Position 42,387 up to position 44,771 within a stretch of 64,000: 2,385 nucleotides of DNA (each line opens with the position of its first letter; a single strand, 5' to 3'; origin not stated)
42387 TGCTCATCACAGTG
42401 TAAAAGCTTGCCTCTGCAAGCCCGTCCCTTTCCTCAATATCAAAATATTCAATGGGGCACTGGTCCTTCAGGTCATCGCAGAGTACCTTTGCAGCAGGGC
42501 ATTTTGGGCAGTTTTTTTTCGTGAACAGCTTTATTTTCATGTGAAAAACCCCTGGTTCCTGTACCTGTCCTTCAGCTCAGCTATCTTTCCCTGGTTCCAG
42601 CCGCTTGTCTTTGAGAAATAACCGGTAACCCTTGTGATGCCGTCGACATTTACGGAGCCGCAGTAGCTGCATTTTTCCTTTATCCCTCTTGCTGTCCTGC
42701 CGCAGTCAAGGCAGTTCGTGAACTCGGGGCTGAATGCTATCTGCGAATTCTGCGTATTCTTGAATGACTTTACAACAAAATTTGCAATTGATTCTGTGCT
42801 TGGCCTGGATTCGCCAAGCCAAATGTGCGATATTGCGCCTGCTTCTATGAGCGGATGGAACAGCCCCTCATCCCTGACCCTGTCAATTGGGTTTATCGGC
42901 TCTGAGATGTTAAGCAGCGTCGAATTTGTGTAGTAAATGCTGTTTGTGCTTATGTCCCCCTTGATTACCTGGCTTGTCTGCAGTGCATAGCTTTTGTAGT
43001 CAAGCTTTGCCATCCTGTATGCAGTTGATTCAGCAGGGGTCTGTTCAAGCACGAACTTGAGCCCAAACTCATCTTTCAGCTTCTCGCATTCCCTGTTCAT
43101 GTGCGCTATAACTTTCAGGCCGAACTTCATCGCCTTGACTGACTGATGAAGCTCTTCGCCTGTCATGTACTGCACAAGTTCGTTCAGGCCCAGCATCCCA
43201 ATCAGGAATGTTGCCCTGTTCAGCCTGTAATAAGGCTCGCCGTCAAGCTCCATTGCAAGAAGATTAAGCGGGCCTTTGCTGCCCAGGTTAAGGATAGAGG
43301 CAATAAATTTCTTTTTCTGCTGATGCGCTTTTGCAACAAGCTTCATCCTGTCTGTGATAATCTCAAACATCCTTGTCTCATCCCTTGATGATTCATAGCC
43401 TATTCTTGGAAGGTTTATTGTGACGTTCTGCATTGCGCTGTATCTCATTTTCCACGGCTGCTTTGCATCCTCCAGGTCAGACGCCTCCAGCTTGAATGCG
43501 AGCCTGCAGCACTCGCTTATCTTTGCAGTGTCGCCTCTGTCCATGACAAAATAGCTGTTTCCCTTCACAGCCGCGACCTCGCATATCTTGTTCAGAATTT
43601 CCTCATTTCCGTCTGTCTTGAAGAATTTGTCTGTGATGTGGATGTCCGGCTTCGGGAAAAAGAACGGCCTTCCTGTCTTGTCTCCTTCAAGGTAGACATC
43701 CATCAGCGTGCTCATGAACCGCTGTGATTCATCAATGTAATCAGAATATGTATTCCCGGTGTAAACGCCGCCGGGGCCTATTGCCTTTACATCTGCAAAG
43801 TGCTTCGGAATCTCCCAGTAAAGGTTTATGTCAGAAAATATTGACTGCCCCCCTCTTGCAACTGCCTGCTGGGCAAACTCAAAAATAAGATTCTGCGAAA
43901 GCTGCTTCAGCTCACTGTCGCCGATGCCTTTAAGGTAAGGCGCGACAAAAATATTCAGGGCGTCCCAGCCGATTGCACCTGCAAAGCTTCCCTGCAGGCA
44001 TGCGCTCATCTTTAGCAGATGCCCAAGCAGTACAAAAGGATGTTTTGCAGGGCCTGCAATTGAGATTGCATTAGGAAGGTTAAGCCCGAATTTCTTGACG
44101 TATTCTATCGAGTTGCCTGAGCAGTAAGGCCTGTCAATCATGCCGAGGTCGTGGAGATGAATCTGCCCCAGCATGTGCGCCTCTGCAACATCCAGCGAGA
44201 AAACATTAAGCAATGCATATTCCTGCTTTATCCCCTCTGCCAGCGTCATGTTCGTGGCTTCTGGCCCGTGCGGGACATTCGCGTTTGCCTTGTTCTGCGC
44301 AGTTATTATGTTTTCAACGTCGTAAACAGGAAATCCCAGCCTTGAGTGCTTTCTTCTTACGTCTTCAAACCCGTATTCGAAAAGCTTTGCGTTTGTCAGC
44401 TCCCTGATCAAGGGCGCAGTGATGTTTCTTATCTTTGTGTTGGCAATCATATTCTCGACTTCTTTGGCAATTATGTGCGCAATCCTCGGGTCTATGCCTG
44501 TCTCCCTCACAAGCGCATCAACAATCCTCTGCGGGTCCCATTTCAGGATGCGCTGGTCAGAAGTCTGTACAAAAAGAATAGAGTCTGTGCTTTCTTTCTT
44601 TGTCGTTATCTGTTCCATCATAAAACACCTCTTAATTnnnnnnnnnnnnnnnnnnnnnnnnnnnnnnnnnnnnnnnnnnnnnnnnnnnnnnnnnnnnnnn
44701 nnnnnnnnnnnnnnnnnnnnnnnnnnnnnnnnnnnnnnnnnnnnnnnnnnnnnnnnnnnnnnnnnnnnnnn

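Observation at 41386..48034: Compact dNTP-synthesis island: class III RNR with nrdR, thymidylate kinase, ThyA and a kinase-dCMP deaminase fusion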

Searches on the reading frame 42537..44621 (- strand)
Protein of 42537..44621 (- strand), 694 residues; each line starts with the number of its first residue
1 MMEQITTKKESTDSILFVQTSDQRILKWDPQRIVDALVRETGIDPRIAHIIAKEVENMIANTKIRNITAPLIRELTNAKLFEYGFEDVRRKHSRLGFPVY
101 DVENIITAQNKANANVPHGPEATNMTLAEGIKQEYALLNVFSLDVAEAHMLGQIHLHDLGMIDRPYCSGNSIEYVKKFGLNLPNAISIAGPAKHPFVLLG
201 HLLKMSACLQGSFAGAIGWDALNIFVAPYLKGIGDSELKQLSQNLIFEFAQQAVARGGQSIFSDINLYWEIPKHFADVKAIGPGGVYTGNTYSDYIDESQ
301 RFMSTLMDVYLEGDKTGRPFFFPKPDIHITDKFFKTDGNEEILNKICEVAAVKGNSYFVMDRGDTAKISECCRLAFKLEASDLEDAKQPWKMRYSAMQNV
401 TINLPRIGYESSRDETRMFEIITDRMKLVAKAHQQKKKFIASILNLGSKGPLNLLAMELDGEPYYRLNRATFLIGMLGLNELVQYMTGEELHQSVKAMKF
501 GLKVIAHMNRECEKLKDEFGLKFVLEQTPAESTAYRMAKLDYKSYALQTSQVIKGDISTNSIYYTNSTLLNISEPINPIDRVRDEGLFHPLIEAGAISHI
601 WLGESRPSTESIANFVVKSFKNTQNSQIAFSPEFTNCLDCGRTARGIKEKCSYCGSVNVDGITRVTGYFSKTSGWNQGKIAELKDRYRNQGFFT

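Call 3: search_protein_families(library=pfam, proteins=[window:42537-44621:-], max_evalue=0.01)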
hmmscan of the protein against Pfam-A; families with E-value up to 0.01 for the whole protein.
window:42537-44621:- (694 aa): 2 families
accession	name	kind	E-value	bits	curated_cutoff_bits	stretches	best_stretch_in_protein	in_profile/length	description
PF13597.11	NRDD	-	2.2e-137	459.5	26.2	1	113-687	2-560/562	Anaerobic ribonucleoside-triphosphate reductase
PF03477.21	ATP-cone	-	3.2e-06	28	25.8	1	17-91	2-78/88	ATP cone domain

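Call 4: search_protein_families(library=ncbifam, proteins=[window:42537-44621:-], max_evalue=0.01)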
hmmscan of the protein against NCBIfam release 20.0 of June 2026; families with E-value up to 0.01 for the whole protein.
window:42537-44621:- (694 aa): 9 families
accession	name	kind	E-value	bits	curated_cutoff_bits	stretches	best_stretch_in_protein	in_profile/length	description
TIGR02487.1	NrdD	equivalog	1.3e-119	400.4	326.35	1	112-688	2-580/581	anaerobic ribonucleoside-triphosphate reductase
NF006126.0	PRK08270.1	equivalog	1.2e-84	284.9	548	1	111-687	117-679/684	ribonucleoside triphosphate reductase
NF006358.0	PRK08579.1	equivalog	2.5e-68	230.8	585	2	109-378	23-290/624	anaerobic ribonucleoside triphosphate reductase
NF005497.0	PRK07111.1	equivalog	2.2e-50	171.8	764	2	398-689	453-743/746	anaerobic ribonucleoside triphosphate reductase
NF006127.0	PRK08271.1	equivalog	3.2e-44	151.4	545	1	146-687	104-625/631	anaerobic ribonucleoside-triphosphate reductase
NF006732.0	PRK09263.1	equivalog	4.8e-38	131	657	1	376-689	388-705/712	anaerobic ribonucleoside-triphosphate reductase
TIGR02827.1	RNR_anaer_Bdell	equivalog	4.7e-33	114.6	568.3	1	148-687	79-595/596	anaerobic ribonucleoside-triphosphate reductase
NF011292.0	PRK14704.1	equivalog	1.3e-25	90.1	736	1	467-688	399-616/618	anaerobic ribonucleoside triphosphate reductase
NF003259.0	PRK04220.1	equivalog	0.00062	19.2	343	1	39-92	27-80/306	2-phosphoglycerate kinase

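Call 53: find_homologous_proteins(query=window:42540-44621:-, max_evalue=1e-10)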
Query window:42540-44621:- (694 aa): 4226 proteins with E <= 1e-10 among 8000 candidates; the best 120 are listed.
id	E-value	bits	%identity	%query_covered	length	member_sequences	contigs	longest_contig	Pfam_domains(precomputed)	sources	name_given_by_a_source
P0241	0.0e+0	1565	98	100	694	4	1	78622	PF03477.22,PF13597.12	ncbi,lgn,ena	-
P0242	0.0e+0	1394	85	98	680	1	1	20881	PF13597.12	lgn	-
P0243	0.0e+0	1157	76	93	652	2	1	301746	PF13597.12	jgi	-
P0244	0.0e+0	1135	74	93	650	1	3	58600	PF13597.12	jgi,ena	-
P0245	0.0e+0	1125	68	99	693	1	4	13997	PF13597.12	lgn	-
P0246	0.0e+0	1114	67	98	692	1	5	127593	PF13597.12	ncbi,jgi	-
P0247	0.0e+0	1110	69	99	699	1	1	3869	PF13597.12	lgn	-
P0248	0.0e+0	1109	69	98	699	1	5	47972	PF13597.12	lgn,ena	-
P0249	0.0e+0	1106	67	99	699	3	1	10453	PF13597.12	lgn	-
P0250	0.0e+0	1104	67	100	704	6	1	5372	PF13597.12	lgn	-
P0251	0.0e+0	1104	68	99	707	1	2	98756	PF03477.22,PF13597.12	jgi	jgi:ribonucleoside-triphosphate reductase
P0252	0.0e+0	1104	69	99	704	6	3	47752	PF13597.12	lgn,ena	-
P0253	0.0e+0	1103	67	100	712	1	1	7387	PF13597.12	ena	-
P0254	0.0e+0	1102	68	99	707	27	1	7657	PF03477.22,PF13597.12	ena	-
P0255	0.0e+0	1100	68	98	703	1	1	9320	PF13597.12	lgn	-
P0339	0.0e+0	1077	66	98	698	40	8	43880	PF13597.12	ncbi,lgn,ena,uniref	ncbi:anaerobic ribonucleoside-triphosphate reductase [Candidatus Methanomassiliicoccus intestinalis]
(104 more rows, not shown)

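Call 54: find_encoding_contigs(protein=P0243, flank=7000, max_places=1)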
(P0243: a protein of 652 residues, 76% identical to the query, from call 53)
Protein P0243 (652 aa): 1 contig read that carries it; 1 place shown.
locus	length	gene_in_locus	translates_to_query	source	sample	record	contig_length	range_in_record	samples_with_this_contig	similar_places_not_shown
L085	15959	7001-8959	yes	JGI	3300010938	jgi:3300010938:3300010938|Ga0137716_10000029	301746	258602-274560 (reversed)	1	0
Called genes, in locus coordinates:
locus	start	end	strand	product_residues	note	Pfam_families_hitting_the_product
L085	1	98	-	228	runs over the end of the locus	PF07650:KH_2, PF00189:Ribosomal_S3_C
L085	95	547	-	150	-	PF00237:Ribosomal_L22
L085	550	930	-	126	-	PF00203:Ribosomal_S19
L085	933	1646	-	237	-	PF00181:Ribosomal_L2_N, PF03947:Ribosomal_L2_C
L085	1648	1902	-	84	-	PF00276:Ribosomal_L23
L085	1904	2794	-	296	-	PF00573:Ribosomal_L4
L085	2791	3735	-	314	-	PF00297:Ribosomal_L3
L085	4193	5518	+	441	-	PF00753:Lactamase_B, PF12706:Lactamase_B_2 (weak), PF22505:RNase_J_b_CASP, PF07521:RMMBL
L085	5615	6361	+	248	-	PF00705:PCNA_N, PF02144:Rad1 (weak), PF04139:Rad9 (weak), PF02747:PCNA_C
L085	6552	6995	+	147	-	PF22811:Zn_ribbon_NrdR, PF03477:ATP-cone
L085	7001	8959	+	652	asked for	PF13597:NRDD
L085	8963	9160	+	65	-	PF13597:NRDD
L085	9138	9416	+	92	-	PF13192:Thioredoxin_3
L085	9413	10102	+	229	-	PF13353:Fer4_12, PF04055:Radical_SAM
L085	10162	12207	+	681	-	PF03477:ATP-cone, PF00317:Ribonuc_red_lgN, PF02867:Ribonuc_red_lgC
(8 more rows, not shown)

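Call 55: find_encoding_contigs(protein=P0339, flank=6000, max_places=1)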
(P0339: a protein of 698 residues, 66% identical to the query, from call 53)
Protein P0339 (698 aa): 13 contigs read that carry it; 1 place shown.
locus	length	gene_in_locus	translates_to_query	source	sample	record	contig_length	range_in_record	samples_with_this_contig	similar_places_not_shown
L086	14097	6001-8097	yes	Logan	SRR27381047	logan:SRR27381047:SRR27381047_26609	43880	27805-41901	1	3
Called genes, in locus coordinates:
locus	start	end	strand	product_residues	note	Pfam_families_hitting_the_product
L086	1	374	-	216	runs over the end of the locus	PF02607:B12-binding_2, PF02310:B12-binding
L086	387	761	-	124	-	PF06253:MTTB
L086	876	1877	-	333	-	PF06253:MTTB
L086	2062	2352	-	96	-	PF09505:Dimeth_Pyl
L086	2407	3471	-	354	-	PF09505:Dimeth_Pyl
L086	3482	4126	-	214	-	PF02607:B12-binding_2, PF02310:B12-binding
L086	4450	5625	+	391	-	PF00753:Lactamase_B, PF19583:ODP, PF12706:Lactamase_B_2 (weak), PF00258:Flavodoxin_1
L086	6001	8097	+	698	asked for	PF13597:NRDD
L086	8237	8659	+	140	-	PF01243:PNPOx_N, PF16242:Pyrid_ox_like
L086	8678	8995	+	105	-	PF04993:TfoX_N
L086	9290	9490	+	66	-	-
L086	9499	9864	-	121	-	PF00893:Multi_Drug_Res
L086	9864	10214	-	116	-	PF00893:Multi_Drug_Res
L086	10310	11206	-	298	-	PF01061:ABC2_membrane, PF12698:ABC2_membrane_3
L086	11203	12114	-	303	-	PF00005:ABC_tran, PF13304:AAA_21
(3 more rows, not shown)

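Call 56: find_encoding_contigs(protein=P0246, flank=7000, max_places=1)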
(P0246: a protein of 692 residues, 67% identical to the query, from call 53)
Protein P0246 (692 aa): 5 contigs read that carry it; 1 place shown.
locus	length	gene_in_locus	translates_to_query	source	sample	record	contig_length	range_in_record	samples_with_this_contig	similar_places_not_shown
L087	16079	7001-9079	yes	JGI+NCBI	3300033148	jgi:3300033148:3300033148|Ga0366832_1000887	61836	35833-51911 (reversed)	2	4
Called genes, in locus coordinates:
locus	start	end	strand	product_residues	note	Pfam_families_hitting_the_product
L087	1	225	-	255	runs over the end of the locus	PF01261:AP_endonuc_2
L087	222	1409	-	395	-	PF00999:Na_H_Exchanger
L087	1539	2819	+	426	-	PF18144:SMODS, PF01909:NTP_transf_2 (weak), PF09249:tRNA_NucTransf2, PF21133:CAA_C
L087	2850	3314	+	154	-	PF06695:Sm_multidrug_ex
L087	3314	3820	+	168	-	PF01569:PAP2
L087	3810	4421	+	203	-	-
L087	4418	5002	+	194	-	PF00149:Metallophos, PF12850:Metallophos_2, PF14582:Metallophos_3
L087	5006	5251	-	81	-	-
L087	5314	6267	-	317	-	PF04055:Radical_SAM, PF08608:Wyosine_form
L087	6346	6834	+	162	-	PF03413:PepSY (faint)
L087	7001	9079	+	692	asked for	PF13597:NRDD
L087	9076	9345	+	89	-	PF13192:Thioredoxin_3 (weak)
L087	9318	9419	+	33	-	-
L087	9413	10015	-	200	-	PF02223:Thymidylate_kin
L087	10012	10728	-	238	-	PF02511:Thy1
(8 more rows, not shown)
